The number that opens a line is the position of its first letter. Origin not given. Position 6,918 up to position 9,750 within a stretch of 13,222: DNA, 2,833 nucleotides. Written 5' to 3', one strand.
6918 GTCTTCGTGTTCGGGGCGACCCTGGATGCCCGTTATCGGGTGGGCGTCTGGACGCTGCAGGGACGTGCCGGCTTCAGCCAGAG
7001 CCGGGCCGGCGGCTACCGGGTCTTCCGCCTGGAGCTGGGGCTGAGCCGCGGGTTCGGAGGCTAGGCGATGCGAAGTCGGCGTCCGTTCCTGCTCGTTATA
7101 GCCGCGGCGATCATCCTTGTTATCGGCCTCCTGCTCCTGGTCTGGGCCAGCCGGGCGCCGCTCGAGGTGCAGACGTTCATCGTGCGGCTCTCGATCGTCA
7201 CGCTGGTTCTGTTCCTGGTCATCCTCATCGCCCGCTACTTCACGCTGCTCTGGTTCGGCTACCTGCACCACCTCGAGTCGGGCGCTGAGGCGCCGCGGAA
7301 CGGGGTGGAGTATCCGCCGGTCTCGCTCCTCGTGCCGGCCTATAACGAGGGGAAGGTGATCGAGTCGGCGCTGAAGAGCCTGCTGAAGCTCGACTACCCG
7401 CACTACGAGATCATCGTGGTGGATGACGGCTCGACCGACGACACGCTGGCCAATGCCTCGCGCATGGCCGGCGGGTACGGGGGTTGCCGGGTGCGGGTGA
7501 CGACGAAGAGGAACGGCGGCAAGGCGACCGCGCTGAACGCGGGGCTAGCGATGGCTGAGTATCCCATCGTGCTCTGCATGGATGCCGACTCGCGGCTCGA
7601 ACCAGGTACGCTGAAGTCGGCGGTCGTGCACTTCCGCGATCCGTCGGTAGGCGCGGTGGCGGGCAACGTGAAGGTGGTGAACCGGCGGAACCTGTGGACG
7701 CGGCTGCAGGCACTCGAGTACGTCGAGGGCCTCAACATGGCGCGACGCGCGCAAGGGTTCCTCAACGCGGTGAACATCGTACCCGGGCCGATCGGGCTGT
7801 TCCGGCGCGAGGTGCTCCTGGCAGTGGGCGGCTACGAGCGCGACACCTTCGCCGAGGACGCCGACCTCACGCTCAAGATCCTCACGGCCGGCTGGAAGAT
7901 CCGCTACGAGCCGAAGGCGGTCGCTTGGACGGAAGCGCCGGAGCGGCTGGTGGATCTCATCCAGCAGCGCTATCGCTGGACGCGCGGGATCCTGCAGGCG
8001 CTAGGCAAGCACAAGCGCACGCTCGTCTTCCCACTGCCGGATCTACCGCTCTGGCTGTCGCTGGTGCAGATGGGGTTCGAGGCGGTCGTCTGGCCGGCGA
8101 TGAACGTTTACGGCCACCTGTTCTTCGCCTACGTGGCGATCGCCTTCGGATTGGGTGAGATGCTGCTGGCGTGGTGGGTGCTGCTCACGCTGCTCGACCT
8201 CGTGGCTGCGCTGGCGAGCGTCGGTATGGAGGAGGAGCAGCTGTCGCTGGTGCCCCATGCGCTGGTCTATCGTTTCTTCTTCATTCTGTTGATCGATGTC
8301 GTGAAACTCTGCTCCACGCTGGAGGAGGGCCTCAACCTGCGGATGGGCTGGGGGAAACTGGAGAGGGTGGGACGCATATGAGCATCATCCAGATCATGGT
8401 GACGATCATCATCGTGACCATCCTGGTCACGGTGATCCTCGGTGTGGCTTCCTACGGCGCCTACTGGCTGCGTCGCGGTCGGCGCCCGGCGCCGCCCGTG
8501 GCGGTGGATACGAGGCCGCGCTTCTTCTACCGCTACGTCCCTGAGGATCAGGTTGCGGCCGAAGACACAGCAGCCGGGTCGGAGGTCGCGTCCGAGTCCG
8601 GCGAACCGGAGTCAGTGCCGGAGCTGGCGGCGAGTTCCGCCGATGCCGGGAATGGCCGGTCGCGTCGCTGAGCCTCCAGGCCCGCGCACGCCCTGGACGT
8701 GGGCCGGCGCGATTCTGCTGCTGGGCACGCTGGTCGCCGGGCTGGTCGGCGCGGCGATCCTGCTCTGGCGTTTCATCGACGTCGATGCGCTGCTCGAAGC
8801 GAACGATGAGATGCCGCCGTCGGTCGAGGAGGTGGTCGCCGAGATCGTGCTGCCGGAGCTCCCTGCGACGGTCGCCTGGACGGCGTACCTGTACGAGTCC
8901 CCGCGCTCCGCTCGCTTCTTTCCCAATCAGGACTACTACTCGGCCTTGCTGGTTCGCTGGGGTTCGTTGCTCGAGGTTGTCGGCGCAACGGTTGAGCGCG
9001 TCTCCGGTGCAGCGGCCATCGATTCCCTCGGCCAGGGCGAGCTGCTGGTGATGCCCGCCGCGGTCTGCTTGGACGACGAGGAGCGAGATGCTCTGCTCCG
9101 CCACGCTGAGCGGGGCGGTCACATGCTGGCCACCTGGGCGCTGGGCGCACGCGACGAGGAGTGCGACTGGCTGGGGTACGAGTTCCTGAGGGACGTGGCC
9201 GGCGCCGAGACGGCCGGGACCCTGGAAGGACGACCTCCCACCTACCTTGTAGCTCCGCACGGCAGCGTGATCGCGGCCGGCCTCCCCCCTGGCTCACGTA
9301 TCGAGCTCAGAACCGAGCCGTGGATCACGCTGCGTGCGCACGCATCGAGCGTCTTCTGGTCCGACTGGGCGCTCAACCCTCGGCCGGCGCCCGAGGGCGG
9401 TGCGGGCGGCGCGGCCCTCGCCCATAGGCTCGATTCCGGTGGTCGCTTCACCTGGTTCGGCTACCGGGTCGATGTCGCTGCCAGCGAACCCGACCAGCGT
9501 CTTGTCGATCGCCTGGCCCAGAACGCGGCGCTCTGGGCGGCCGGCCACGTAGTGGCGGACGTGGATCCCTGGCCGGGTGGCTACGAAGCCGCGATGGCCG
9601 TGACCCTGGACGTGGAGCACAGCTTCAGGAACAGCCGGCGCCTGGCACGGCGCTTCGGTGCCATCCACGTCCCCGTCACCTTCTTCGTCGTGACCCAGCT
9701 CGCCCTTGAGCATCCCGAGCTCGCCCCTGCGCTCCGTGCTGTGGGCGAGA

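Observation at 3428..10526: Rearranged PNAG-like exopolysaccharide synthase-export operon co-transcribed with a KaiC-REC fusion regulator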

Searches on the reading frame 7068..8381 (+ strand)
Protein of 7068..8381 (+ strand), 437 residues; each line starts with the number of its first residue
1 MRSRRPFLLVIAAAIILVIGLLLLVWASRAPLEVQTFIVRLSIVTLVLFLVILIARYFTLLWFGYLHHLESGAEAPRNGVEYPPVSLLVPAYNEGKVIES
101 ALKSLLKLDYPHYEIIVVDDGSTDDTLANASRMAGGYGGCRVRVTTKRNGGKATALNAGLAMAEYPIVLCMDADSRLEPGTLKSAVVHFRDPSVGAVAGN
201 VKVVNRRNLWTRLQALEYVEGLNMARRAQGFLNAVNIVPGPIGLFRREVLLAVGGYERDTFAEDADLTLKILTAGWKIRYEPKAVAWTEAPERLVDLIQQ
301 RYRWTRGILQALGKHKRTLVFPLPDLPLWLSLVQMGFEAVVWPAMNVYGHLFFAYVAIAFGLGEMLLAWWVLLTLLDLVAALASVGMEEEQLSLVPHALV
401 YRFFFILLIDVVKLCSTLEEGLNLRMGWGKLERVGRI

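Call 4: search_protein_families(library=pfam, proteins=[window:7068-8381:+], max_evalue=0.01)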
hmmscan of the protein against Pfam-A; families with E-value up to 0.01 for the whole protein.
window:7068-8381:+ (437 aa): 6 families
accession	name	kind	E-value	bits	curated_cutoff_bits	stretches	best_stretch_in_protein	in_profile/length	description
PF13641.12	Glyco_tranf_2_3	-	1.3e-38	133.7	27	1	83-307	1-230/230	Glycosyltransferase like family 2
PF00535.33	Glycos_transf_2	-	1e-33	117.1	23.3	1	86-250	1-164/168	Glycosyl transferase family 2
PF13632.12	Glyco_trans_2_3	-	1.7e-28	100.3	27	1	167-372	1-188/198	Glycosyl transferase family group 2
PF13506.12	Glyco_transf_21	-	4.9e-20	72.1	21.7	1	151-306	17-174/174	Glycosyl transferase family 21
PF03142.21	Chitin_synth_2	-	1.1e-09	38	27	1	159-247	196-286/527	Chitin synthase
PF10111.15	Glyco_tranf_2_2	-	5.7e-06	26.5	27.3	1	88-177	3-94/276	Glycosyltransferase like family 2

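Call 10: search_protein_families(library=ncbifam, proteins=[window:7068-8381:+], max_evalue=0.01)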
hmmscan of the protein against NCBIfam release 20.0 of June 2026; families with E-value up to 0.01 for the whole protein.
window:7068-8381:+ (437 aa): 34 families (the best 25 are shown)
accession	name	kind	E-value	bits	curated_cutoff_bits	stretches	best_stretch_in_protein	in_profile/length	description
TIGR03937.1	PgaC_IcaA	equivalog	3.1e-63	214.1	422.3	1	49-359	7-319/407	poly-beta-1,6-N-acetyl-D-glucosamine synthase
TIGR03965.1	mycofact_glyco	equivalog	4.3e-36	124.8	280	1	78-337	69-327/467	mycofactocin biosynthesis glycosyltransferase MftF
TIGR04242.1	nodulat_NodC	equivalog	6e-32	111.1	550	1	75-308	40-284/395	chitooligosaccharide synthase NodC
TIGR03111.1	glyc2_xrt_Gpos1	hypoth_equivalog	2.1e-26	92.7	363.95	1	79-312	45-290/439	TIGR03111 family XrtG-associated glycosyltransferase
NF041875.1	EPS_EpsD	equivalog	9.4e-24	84.4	370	1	85-302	1-221/325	exopolysaccharide biosynthesis glycosyltransferase EpsD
TIGR03472.1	HpnI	equivalog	2e-22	79.6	310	1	42-382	2-344/373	bacteriohopanetetrol glucosamine biosynthesis glycosyltransferase HpnI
TIGR03030.1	CelA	equivalog_domain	4.4e-20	71.3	699.1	2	242-312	311-381/714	UDP-forming cellulose synthase catalytic subunit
TIGR04283.1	glyco_like_mftF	equivalog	9.3e-18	64.6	182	1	85-280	1-177/221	TIGR04283 family arsenosugar biosynthesis glycosyltransferase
NF053846.1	glyco_with_XrtP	equivalog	3.6e-17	62.2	520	1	45-362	3-348/440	XrtP-associated glycosyltransferase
TIGR03469.1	HpnB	hypoth_equivalog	1.5e-15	57.1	379.25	1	42-257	5-230/386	hopene-associated glycosyltransferase HpnB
NF007482.0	PRK10073.1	equivalog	3e-15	56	423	1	83-181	6-102/334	glycosyltransferase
NF008558.0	PRK11498.1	equivalog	5.3e-15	54.4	992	2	240-311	433-504/872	UDP-forming cellulose synthase catalytic subunit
NF038299.1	EPS_HpsN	equivalog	2e-14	53.3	425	1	84-211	2-127/317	hormogonium polysaccharide biosynthesis glycosyltransferase HpsN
NF047683.1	TeichurnBiosyTuaG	equivalog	5.8e-14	52.3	400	1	83-186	6-108/252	teichuronic acid biosynthesis protein TuaG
NF047588.1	GlcsyltransPgfSStrep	equivalog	6.1e-11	42.1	500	1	85-191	3-112/308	glycosyltransferase PgfS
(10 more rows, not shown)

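Call 82: search_solved_structures(query=window:7068-8381:+, max_evalue=0.001, show_alignments=1)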
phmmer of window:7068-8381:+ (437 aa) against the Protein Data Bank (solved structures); distinct sequences matched with E-value up to 0.001: 39.
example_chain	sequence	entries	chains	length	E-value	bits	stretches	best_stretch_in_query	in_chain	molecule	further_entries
6yv7_A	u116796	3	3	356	1.3e-21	79.9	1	80-325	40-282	Glycosyl transferase, family 2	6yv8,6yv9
6yv7_B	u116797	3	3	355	1.3e-21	79.8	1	80-325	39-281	Glycosyl transferase, family 2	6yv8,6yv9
2z87_A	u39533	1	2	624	4.9e-15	58.2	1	82-198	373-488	Chondroitin synthase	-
2z86_A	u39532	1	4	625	5e-15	58.2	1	82-198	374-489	Chondroitin synthase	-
7sp7_A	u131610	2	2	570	3.6e-14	55.4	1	151-309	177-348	Hyaluronan synthase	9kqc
8snc_A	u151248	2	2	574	3.7e-14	55.3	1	151-309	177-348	Hyaluronan synthase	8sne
7sp6_A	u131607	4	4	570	1.7e-13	53.1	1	151-309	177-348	Hyaluronan synthase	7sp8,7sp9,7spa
8snd_A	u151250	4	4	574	1.7e-13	53.1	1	151-309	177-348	Hyaluronan synthase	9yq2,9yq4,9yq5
8smm_A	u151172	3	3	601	2e-13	52.9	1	167-308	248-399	Hyaluronan synthase 1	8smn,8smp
26qs_A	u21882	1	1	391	1.8e-12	49.7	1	41-307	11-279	Ceramide glucosyltransferase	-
26qf_A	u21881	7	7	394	1.9e-12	49.7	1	41-307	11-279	Ceramide glucosyltransferase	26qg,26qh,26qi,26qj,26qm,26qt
5ej1_A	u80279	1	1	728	2.8e-12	49.1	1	45-312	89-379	Putative cellulose synthase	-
4hg6_A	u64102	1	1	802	3.5e-12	48.8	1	45-312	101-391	Cellulose Synthase Subunit A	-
4p00_A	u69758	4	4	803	3.5e-12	48.8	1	45-312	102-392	Cellulose Synthase A subunit | Cellulose Synthase subunit A | Putative cellulose synthase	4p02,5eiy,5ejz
5tze_C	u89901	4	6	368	1.2e-10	43.7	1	86-207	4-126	Glycosyl transferase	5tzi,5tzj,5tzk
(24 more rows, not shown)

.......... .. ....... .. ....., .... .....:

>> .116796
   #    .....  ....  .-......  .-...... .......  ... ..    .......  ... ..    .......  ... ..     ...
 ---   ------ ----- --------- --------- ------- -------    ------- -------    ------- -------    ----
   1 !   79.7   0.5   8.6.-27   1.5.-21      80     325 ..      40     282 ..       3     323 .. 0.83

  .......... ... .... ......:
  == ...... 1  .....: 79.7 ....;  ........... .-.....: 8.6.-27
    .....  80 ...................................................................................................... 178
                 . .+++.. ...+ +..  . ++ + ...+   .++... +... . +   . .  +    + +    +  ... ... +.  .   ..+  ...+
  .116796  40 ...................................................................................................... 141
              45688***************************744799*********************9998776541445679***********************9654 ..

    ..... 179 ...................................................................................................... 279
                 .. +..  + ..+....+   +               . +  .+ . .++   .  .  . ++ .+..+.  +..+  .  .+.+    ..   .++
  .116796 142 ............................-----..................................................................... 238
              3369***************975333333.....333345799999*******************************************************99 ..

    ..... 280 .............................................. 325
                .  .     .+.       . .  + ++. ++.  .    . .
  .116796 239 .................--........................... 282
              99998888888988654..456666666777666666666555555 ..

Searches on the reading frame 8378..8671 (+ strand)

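Call 4: search_protein_families(library=pfam, proteins=[window:8378-8671:+], max_evalue=0.01)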
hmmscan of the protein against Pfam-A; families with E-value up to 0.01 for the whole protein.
window:8378-8671:+ (97 aa): 1 family
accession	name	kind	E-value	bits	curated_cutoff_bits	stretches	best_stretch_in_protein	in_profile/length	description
PF20087.4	DUF6479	-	0.00066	20.6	25.4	1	3-82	21-81/120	Family of unknown function (DUF6479)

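Call 10: search_protein_families(library=ncbifam, proteins=[window:8378-8671:+], max_evalue=0.01)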
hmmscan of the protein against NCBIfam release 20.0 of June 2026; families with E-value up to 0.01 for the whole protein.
window:8378-8671:+ (97 aa): 0 families

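Call 34: search_protein_families(library=pfam, proteins=[window:8378-8671:+], max_evalue=10)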
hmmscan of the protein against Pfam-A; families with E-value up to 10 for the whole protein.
window:8378-8671:+ (97 aa): 2 families
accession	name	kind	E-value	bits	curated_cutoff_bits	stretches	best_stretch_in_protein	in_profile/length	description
PF20087.4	DUF6479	-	0.00066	20.6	25.4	1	3-82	21-81/120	Family of unknown function (DUF6479)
PF13800.11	Sigma_reg_N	-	0.23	12.2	26.3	1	2-29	11-38/91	Sigma factor regulator N-terminal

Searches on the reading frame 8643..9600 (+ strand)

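Call 34: search_protein_families(library=pfam, proteins=[window:8643-9600:+], max_evalue=10)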
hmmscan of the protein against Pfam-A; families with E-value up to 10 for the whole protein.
window:8643-9600:+ (319 aa): 3 families
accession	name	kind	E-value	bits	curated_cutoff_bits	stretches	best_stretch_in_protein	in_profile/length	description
PF14258.12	DUF4350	-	0.0021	18.8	30.4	1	107-162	13-69/181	Domain of unknown function (DUF4350)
PF08532.16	Glyco_hydro_42M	-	0.0098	15.9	25.8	1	128-175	54-101/207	Beta-galactosidase trimerisation domain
PF10399.14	UCR_Fe-S_N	-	0.086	12.7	24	1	25-46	15-36/41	Ubiquitinol-cytochrome C reductase Fe-S subunit TAT signal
